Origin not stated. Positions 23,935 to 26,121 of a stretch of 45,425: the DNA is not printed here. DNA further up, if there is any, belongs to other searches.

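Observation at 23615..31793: Canonical-looking AOR wired to an HdrA::MvhD / HdrC / HdrB module plus a polyferredoxin: Bam-like architecture without a Bam-type catalytic subunit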

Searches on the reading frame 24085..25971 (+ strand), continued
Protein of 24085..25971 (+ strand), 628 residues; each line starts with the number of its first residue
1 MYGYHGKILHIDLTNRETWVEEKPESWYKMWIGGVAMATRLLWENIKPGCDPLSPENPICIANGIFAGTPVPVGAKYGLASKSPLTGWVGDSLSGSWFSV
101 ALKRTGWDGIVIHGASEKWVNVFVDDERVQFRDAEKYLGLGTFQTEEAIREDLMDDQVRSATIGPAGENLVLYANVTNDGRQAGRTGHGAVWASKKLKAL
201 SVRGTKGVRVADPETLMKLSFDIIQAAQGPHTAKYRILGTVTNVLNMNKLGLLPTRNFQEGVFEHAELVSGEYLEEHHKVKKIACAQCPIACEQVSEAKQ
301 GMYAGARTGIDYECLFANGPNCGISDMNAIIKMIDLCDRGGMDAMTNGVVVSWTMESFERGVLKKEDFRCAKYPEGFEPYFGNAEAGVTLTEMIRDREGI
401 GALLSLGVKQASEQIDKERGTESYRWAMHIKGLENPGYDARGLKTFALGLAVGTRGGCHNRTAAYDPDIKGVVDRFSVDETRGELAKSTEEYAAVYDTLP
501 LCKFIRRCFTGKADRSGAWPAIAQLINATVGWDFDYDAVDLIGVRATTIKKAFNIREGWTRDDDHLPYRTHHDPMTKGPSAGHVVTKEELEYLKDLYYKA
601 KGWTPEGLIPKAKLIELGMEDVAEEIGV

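Call 66: search_protein_families(library=pfam, proteins=[L037:9862-10371:+, L037:10427-12421:+, L037:12423-13562:+, L037:13580-14461:-, L038:4601-5035:+, L038:5051-6391:+, L038:6944-7684:+, L038:9881-10384:+, L038:10406-11530:+], max_evalue=0.0001)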
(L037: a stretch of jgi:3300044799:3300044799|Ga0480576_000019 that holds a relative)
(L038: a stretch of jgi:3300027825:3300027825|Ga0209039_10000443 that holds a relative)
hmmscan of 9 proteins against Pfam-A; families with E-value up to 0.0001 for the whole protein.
L037:9862-10371:+ (169 aa): 10 families
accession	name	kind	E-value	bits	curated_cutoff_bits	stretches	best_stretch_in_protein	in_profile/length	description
PF13247.11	Fer4_11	-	1.2e-13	51.5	26.2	1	55-137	8-97/100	4Fe-4S dicluster domain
PF12838.12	Fer4_7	-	8.1e-13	49.1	27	1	57-104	2-52/52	4Fe-4S dicluster domain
PF13237.11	Fer4_10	-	4.4e-12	46.2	25.5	1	55-100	7-52/53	4Fe-4S dicluster domain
PF00037.32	Fer4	-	8.4e-12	44.8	21.1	1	84-105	2-23/24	4Fe-4S binding domain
PF12837.12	Fer4_6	-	1e-10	41.4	25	1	82-105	1-24/24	4Fe-4S binding domain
PF13187.11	Fer4_9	-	5.5e-09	36.4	27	0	56-103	1-50/52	4Fe-4S dicluster domain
PF12797.12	Fer4_2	-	8e-07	29.1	24.5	1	10-29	3-22/22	4Fe-4S binding domain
PF25160.1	LdpA_Fe-S-bd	-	9.3e-07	29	27.6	0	60-106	5-44/49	LdpA Fe-S cluster-binding domain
PF14697.11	Fer4_21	-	9.8e-07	29.3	35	0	85-136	3-58/59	4Fe-4S dicluster domain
PF13534.11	Fer4_17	-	2.7e-05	25.1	22.2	0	56-80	1-23/61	4Fe-4S dicluster domain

L037:10427-12421:+ (664 aa): 14 families
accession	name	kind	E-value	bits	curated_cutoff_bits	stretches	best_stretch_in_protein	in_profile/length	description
PF00037.32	Fer4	-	2.7e-20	71.7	21.1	2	619-641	2-24/24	4Fe-4S binding domain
PF13187.11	Fer4_9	-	5.7e-13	49.1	27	2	260-320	2-50/52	4Fe-4S dicluster domain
PF07992.20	Pyr_redox_2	-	1.1e-12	48.4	26.1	1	159-354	2-119/291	Pyridine nucleotide-disulphide oxidoreductase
PF12838.12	Fer4_7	-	2.7e-12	47.4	27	1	260-317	2-48/52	4Fe-4S dicluster domain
PF12837.12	Fer4_6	-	2.7e-12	46.4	25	0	619-640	3-24/24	4Fe-4S binding domain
PF13484.11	Fer4_16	-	3.1e-11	44.3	30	0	625-643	2-20/66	4Fe-4S double cluster binding domain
PF13237.11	Fer4_10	-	4.9e-11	42.8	25.5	1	591-636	4-53/53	4Fe-4S dicluster domain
PF12797.12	Fer4_2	-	3.8e-10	39.5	24.5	0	254-271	4-21/22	4Fe-4S binding domain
PF25160.1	LdpA_Fe-S-bd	-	2.3e-09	37.3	27.6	1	602-644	9-47/49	LdpA Fe-S cluster-binding domain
PF14697.11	Fer4_21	-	4.4e-09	36.8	35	1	589-642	1-59/59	4Fe-4S dicluster domain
PF13450.12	NAD_binding_8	-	1.2e-07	32.3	21.9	1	162-198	1-37/68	NAD(P)-binding Rossmann-like domain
PF12831.13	FAD_oxidored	-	1.3e-07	31.7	27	1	161-197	3-39/416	FAD dependent oxidoreductase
PF00890.30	FAD_binding_2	-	1.2e-06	28.4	20.4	1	161-197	3-39/414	FAD binding domain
PF01266.30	DAO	-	1.4e-06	28.5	27.9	1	161-194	3-36/353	FAD dependent oxidoreductase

L037:12423-13562:+ (379 aa): 5 families
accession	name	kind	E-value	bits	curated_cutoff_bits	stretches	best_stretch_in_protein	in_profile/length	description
PF02754.22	CCG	-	7.9e-34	116.1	20.6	2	267-354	1-85/85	Cysteine-rich domain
PF13183.11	Fer4_8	-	1.5e-10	41.9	27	1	15-82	3-68/68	4Fe-4S dicluster domain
PF13187.11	Fer4_9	-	9.9e-09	35.5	27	1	16-81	1-50/52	4Fe-4S dicluster domain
PF13534.11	Fer4_17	-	1.7e-08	35.3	22.2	1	16-82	1-60/61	4Fe-4S dicluster domain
PF13237.11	Fer4_10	-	4.1e-05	23.9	25.5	0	12-79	4-53/53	4Fe-4S dicluster domain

L037:13580-14461:- (293 aa): 15 families
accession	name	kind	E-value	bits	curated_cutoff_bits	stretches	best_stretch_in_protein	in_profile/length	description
PF00037.32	Fer4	-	2.1e-33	113.2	21.1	4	156-178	1-23/24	4Fe-4S binding domain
PF12838.12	Fer4_7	-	3.8e-24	85.3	27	4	35-89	2-52/52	4Fe-4S dicluster domain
PF13237.11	Fer4_10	-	3.5e-21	75.3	25.5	2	188-237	2-53/53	4Fe-4S dicluster domain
PF13187.11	Fer4_9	-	6.5e-21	74.6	27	3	35-89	2-51/52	4Fe-4S dicluster domain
PF14697.11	Fer4_21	-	4.5e-20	72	35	1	157-212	2-58/59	4Fe-4S dicluster domain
PF25160.1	LdpA_Fe-S-bd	-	8.5e-19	67.5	27.6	2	122-181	1-46/49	LdpA Fe-S cluster-binding domain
PF12837.12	Fer4_6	-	7.9e-18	63.9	25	0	68-90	2-24/24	4Fe-4S binding domain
PF13484.11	Fer4_16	-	1.7e-17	64.4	30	0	226-248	2-24/66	4Fe-4S double cluster binding domain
PF12797.12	Fer4_2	-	1.5e-15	56.4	24.5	1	29-47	4-22/22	4Fe-4S binding domain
PF13183.11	Fer4_8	-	8.5e-11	42.7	27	1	33-88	3-67/68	4Fe-4S dicluster domain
PF12798.12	Fer4_3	-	5.4e-10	39.8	27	0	75-89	1-15/15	4Fe-4S binding domain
PF13459.11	Fer4_15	-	6.9e-08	33.5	22.4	0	29-47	2-20/66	4Fe-4S single cluster domain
PF13534.11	Fer4_17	-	9.5e-08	32.9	22.2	0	31-48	42-59/61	4Fe-4S dicluster domain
PF17179.9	Fer4_22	-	5e-07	30.9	27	0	29-48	75-94/95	4Fe-4S dicluster domain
PF12800.12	Fer4_4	-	1e-05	25.9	24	0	33-47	2-16/17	4Fe-4S binding domain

L038:4601-5035:+ (144 aa): 6 families
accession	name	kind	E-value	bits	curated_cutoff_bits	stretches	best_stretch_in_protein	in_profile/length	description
PF13450.12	NAD_binding_8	-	3e-10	40.7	21.9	1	96-132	1-37/68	NAD(P)-binding Rossmann-like domain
PF12831.13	FAD_oxidored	-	4.2e-08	33.3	27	1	95-132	3-40/416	FAD dependent oxidoreductase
PF00890.30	FAD_binding_2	-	3.1e-07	30.4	20.4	1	94-129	2-37/414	FAD binding domain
PF01266.30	DAO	-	2.3e-06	27.8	27.9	1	94-127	2-35/353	FAD dependent oxidoreductase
PF07992.20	Pyr_redox_2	-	2.3e-05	24.4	26.1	1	94-129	3-39/291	Pyridine nucleotide-disulphide oxidoreductase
PF01593.30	Amino_oxidase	-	4.8e-05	23.3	19.8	1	101-131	1-31/443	Flavin containing amine oxidoreductase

L038:5051-6391:+ (446 aa): 12 families
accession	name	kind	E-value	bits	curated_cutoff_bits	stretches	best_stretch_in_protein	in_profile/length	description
PF00037.32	Fer4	-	3.5e-20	71.4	21.1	1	39-55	3-19/24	4Fe-4S binding domain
PF12838.12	Fer4_7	-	2.7e-14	53.8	27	2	378-423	1-52/52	4Fe-4S dicluster domain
PF13187.11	Fer4_9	-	8.7e-12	45.3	27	2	378-424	1-52/52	4Fe-4S dicluster domain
PF14697.11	Fer4_21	-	2.4e-11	44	35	1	378-425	7-58/59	4Fe-4S dicluster domain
PF12837.12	Fer4_6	-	5.9e-11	42.2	25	1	40-56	5-21/24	4Fe-4S binding domain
PF12797.12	Fer4_2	-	6.7e-11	41.8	24.5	0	38-55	4-21/22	4Fe-4S binding domain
PF12800.12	Fer4_4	-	2.2e-09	37.3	24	0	42-55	2-15/17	4Fe-4S binding domain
PF13183.11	Fer4_8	-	4.3e-09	37.2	27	1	42-102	3-65/68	4Fe-4S dicluster domain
PF13484.11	Fer4_16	-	4.4e-09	37.4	30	0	43-75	1-33/66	4Fe-4S double cluster binding domain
PF13237.11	Fer4_10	-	2e-08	34.5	25.5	0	375-419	5-52/53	4Fe-4S dicluster domain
PF25160.1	LdpA_Fe-S-bd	-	6.3e-08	32.7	27.6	0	38-56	22-40/49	LdpA Fe-S cluster-binding domain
PF12798.12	Fer4_3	-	4.1e-06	27.7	27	0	379-393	1-15/15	4Fe-4S binding domain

L038:6944-7684:+ (246 aa): 9 families
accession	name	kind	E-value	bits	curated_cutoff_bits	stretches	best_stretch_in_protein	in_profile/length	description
PF00037.32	Fer4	-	4.9e-17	61.4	21.1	2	24-46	2-24/24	4Fe-4S binding domain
PF12838.12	Fer4_7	-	4.7e-14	53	27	1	29-80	1-52/52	4Fe-4S dicluster domain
PF14697.11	Fer4_21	-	1.3e-09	38.5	35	1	24-82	2-58/59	4Fe-4S dicluster domain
PF13237.11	Fer4_10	-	1.4e-09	38.1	25.5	1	23-77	2-53/53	4Fe-4S dicluster domain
PF12837.12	Fer4_6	-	1.9e-09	37.4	25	1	24-45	3-24/24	4Fe-4S binding domain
PF13187.11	Fer4_9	-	2.4e-08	34.3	27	1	29-80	1-51/52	4Fe-4S dicluster domain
PF25160.1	LdpA_Fe-S-bd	-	6.2e-07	29.5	27.6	0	36-82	9-44/49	LdpA Fe-S cluster-binding domain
PF12797.12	Fer4_2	-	2.1e-06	27.7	24.5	0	24-41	4-21/22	4Fe-4S binding domain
PF13484.11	Fer4_16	-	2.7e-06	28.5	30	0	29-64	1-37/66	4Fe-4S double cluster binding domain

L038:9881-10384:+ (167 aa): 12 families
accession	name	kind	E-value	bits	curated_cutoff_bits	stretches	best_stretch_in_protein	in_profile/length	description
PF00037.32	Fer4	-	1.4e-13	50.5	21.1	2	84-106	2-24/24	4Fe-4S binding domain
PF12838.12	Fer4_7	-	3.3e-13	50.3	27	1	57-104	2-52/52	4Fe-4S dicluster domain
PF12837.12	Fer4_6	-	4.8e-12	45.7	25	2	85-105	4-24/24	4Fe-4S binding domain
PF13247.11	Fer4_11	-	8.7e-12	45.6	26.2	1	56-141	9-97/100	4Fe-4S dicluster domain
PF13187.11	Fer4_9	-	2.9e-10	40.5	27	1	57-105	2-52/52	4Fe-4S dicluster domain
PF14697.11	Fer4_21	-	3e-09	37.3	35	1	57-107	8-59/59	4Fe-4S dicluster domain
PF25160.1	LdpA_Fe-S-bd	-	4.4e-09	36.4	27.6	1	63-109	7-47/49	LdpA Fe-S cluster-binding domain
PF13237.11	Fer4_10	-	3.5e-08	33.7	25.5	0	55-101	7-53/53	4Fe-4S dicluster domain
PF12797.12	Fer4_2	-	7.8e-08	32.2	24.5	1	84-102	4-22/22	4Fe-4S binding domain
PF13484.11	Fer4_16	-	2.4e-06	28.7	30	0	89-126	1-38/66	4Fe-4S double cluster binding domain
PF12800.12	Fer4_4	-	4.5e-06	27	24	0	88-103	2-17/17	4Fe-4S binding domain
PF12798.12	Fer4_3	-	3.5e-05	24.8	27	0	90-104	1-15/15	4Fe-4S binding domain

L038:10406-11530:+ (374 aa): 8 families
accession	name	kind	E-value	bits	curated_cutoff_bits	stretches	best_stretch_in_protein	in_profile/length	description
PF00037.32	Fer4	-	4.7e-09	36.1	21.1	1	313-331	4-22/24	4Fe-4S binding domain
PF13183.11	Fer4_8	-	7.2e-09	36.5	27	1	267-331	2-68/68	4Fe-4S dicluster domain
PF13237.11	Fer4_10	-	1.1e-08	35.3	25.5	1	312-334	4-22/53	4Fe-4S dicluster domain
PF12837.12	Fer4_6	-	8.1e-07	29.2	25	1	312-331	4-23/24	4Fe-4S binding domain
PF13484.11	Fer4_16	-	1.8e-06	29.1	30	1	269-330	1-66/66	4Fe-4S double cluster binding domain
PF12838.12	Fer4_7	-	3.8e-06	27.7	27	1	269-331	1-52/52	4Fe-4S dicluster domain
PF12797.12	Fer4_2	-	9.4e-06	25.7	24.5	0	311-329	4-22/22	4Fe-4S binding domain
PF13746.11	Fer4_18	-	9.8e-05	23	27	0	252-282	42-73/114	4Fe-4S dicluster domain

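Call 70: find_related_loci(query=A2, collection=metagenome_contigs, flank=10000)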
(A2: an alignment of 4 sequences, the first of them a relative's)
Query A2 (623 aa) in metagenome_contigs; peptide patterns used: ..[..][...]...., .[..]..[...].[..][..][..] (x = any residue, [..] = any of these).
600 stretches matched a pattern (row limit reached: there are more); 584 encode a relative of the query (tblastn E <= 1e-3); the best 80 are kept; 80 distinct loci.
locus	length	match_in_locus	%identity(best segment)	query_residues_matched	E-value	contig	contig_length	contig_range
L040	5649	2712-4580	82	1-623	0e+0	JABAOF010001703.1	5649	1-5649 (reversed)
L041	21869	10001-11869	81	1-623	0e+0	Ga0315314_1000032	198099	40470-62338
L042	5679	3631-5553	60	1-623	0e+0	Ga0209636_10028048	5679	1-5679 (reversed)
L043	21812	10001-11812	48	1-614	0e+0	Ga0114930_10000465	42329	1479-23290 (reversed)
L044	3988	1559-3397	46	1-623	0e+0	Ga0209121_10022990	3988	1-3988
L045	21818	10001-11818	45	1-616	0e+0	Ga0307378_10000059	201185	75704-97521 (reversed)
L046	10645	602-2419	45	1-616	2e-180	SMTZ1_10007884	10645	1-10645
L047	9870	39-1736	48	49-623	3e-177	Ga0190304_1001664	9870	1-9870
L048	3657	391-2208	45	1-616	0e+0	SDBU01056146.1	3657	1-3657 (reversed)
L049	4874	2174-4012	44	1-621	4e-172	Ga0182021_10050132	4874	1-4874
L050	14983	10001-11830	44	4-623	4e-166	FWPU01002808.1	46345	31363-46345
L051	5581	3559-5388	43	4-622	2e-165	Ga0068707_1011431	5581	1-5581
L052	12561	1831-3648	42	3-614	3e-154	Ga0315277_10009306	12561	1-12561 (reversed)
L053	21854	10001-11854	42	3-621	5e-154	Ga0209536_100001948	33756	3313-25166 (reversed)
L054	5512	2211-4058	42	3-621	2e-152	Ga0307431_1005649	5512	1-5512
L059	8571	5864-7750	40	1-623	8e-149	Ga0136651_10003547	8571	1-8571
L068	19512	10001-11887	39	1-623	3e-144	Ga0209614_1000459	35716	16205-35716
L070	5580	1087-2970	40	1-623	2e-145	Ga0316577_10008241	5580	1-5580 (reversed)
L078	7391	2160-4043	40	1-623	1e-142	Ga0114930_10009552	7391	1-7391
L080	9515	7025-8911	40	1-623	1e-141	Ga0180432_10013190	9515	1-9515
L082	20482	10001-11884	40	1-623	4e-141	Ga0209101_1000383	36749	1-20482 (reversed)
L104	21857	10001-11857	39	1-621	1e-135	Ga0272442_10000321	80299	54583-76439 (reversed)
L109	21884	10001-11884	38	1-623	3e-135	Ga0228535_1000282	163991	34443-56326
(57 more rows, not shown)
